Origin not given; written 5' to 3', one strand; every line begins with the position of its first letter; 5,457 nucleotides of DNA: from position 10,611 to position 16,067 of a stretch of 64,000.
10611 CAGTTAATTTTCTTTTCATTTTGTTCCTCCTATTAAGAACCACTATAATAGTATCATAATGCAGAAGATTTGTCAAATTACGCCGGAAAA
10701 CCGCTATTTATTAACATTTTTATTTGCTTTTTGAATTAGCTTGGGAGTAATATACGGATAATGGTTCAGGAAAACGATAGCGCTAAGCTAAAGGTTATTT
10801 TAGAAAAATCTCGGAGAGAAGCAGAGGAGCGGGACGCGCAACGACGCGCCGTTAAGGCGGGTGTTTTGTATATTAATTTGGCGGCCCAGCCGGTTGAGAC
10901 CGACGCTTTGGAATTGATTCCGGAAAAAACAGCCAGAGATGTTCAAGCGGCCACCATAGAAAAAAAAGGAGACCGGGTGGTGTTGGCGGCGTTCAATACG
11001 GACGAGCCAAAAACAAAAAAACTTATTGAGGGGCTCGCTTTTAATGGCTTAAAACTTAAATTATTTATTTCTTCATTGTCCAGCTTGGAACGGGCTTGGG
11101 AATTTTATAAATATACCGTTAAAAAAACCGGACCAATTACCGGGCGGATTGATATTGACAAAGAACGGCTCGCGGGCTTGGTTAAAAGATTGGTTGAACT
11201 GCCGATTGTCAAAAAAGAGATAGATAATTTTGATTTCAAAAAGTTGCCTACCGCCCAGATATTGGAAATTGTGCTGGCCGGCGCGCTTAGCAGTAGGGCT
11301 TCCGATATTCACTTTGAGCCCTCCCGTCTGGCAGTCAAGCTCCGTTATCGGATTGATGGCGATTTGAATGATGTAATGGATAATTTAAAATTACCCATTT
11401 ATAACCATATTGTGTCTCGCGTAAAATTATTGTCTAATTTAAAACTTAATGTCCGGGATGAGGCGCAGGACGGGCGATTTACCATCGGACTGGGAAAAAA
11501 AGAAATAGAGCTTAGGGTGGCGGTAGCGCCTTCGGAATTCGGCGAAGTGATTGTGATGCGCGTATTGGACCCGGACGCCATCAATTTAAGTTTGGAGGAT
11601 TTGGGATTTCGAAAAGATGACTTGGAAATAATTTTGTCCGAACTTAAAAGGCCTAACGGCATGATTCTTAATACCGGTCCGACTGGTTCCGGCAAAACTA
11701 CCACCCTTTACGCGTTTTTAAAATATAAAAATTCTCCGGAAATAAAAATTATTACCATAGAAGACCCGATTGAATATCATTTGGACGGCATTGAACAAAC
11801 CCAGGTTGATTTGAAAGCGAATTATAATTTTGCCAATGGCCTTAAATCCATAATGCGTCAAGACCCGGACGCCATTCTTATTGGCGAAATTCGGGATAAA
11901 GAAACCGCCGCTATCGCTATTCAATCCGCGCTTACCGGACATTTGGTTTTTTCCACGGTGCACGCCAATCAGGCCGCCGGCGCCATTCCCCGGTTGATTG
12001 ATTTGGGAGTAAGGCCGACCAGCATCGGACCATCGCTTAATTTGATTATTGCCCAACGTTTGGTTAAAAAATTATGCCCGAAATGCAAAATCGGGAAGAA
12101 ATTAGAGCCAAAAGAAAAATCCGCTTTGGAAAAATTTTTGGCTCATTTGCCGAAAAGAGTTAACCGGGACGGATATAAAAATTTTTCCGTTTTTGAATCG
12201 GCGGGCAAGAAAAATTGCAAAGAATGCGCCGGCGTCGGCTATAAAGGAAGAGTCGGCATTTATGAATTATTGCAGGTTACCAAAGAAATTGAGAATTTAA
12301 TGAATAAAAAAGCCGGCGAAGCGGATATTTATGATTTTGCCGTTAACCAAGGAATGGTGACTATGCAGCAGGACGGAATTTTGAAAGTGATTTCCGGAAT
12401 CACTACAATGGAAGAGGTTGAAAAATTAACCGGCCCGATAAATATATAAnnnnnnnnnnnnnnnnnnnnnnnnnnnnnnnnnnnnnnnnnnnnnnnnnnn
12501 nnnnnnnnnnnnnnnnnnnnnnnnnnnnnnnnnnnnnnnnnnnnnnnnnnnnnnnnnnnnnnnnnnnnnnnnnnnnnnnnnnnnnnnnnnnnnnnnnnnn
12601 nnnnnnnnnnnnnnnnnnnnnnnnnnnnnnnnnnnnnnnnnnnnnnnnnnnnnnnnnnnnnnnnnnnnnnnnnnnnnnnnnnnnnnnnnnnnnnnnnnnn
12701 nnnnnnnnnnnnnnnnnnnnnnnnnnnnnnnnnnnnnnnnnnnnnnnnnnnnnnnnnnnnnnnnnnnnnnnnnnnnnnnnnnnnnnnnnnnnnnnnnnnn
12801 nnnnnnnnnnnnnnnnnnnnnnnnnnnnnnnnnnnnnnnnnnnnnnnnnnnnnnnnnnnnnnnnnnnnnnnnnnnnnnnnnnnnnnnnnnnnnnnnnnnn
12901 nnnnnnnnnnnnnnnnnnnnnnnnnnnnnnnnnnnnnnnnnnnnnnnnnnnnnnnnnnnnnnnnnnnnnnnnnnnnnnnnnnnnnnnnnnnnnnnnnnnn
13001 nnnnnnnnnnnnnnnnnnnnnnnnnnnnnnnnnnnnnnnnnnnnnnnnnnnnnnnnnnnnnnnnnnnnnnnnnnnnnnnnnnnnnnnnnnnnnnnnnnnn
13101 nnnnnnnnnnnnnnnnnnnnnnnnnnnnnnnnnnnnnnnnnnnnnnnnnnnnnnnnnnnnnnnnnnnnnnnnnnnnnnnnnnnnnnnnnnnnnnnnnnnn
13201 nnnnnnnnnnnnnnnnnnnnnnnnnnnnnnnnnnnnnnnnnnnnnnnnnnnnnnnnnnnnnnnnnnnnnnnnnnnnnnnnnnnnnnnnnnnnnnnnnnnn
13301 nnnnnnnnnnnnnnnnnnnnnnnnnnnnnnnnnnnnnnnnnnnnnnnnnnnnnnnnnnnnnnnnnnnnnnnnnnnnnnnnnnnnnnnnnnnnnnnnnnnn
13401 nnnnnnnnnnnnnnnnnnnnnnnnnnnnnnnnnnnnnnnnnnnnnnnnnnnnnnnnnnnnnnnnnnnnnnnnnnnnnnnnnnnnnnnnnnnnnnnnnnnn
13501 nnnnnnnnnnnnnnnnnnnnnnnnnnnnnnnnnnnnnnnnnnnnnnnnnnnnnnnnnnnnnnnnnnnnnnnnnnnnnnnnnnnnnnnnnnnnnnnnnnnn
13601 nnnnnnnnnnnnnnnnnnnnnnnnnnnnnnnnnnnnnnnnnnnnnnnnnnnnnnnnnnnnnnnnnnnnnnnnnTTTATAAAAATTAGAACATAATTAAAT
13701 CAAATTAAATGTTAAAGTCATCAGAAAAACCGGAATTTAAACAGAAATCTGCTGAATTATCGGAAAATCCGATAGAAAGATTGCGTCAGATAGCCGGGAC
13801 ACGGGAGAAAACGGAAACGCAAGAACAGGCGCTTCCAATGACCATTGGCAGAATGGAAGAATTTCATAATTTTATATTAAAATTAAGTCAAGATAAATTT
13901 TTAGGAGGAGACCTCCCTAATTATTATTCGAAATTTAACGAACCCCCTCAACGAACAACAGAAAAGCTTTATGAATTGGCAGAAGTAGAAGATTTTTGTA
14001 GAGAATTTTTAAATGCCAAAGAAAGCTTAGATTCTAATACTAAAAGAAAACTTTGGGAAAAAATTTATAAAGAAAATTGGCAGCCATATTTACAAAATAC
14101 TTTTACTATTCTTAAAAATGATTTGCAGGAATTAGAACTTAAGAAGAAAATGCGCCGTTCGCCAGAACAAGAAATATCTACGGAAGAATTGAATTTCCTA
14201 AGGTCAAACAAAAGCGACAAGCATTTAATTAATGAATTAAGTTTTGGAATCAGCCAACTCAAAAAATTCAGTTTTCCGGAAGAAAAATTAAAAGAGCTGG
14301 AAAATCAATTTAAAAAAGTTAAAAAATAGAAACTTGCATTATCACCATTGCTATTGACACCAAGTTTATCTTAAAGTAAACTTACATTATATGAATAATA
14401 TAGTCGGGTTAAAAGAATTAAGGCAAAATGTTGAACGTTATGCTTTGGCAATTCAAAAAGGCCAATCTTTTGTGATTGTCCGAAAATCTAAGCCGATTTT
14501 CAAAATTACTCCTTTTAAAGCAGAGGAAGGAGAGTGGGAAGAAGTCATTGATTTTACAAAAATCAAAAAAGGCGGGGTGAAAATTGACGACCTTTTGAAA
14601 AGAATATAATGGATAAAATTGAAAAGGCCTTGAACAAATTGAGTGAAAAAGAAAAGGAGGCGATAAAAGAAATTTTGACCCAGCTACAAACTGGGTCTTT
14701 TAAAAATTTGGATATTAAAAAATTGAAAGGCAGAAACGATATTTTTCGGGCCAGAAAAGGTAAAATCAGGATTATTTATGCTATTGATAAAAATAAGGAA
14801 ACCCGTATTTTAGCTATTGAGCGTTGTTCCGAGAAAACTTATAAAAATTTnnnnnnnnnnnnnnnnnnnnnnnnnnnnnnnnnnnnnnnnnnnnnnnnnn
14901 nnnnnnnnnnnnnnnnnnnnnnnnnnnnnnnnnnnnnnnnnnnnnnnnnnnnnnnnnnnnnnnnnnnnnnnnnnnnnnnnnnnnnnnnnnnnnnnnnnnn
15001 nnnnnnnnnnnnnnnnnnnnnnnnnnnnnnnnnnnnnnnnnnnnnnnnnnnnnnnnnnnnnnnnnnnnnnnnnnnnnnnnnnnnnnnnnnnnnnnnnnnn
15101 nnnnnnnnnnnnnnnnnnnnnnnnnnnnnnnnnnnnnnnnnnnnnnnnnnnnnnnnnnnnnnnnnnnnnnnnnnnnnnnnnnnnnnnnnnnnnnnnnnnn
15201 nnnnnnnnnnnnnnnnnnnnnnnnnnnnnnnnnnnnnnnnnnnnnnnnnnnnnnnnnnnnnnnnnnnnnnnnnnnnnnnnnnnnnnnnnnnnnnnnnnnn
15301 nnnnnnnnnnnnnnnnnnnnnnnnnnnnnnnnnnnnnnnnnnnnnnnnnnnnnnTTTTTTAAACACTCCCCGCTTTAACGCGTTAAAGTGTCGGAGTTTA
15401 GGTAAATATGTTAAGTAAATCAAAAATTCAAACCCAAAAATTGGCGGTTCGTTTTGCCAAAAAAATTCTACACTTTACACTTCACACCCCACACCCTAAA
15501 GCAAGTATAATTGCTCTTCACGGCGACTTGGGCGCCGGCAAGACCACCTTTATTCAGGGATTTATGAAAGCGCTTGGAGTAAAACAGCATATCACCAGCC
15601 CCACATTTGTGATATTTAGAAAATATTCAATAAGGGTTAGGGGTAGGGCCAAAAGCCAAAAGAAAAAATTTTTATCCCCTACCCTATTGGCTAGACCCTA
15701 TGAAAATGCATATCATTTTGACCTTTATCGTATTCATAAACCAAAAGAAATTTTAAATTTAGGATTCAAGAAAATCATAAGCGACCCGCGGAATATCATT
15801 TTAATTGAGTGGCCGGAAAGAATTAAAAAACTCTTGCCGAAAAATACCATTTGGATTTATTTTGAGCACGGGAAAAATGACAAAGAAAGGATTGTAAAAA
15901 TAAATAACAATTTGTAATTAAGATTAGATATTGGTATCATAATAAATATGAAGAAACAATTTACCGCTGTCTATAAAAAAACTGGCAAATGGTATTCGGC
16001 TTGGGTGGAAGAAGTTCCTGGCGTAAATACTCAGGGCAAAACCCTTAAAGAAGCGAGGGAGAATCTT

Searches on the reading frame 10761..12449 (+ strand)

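Call 40: search_protein_families(library=pfam, proteins=[window:10761-12449:+], max_evalue=0.001)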
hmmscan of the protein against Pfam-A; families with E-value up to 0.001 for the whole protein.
window:10761-12449:+ (562 aa): 1 family
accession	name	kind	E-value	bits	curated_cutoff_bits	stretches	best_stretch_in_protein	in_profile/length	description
PF00437.27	T2SSE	-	6.1e-115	384.2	24.9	1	163-554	7-369/370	Type II/IV secretion system protein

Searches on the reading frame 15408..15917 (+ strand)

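Call 40: search_protein_families(library=pfam, proteins=[window:15408-15917:+], max_evalue=0.001)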
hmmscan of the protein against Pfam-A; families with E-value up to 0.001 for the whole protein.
window:15408-15917:+ (169 aa): 1 family
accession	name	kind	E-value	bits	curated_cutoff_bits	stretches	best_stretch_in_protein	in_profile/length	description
PF02367.23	TsaE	-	2.7e-34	118.3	26.6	2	5-75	3-64/128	Threonylcarbamoyl adenosine biosynthesis protein TsaE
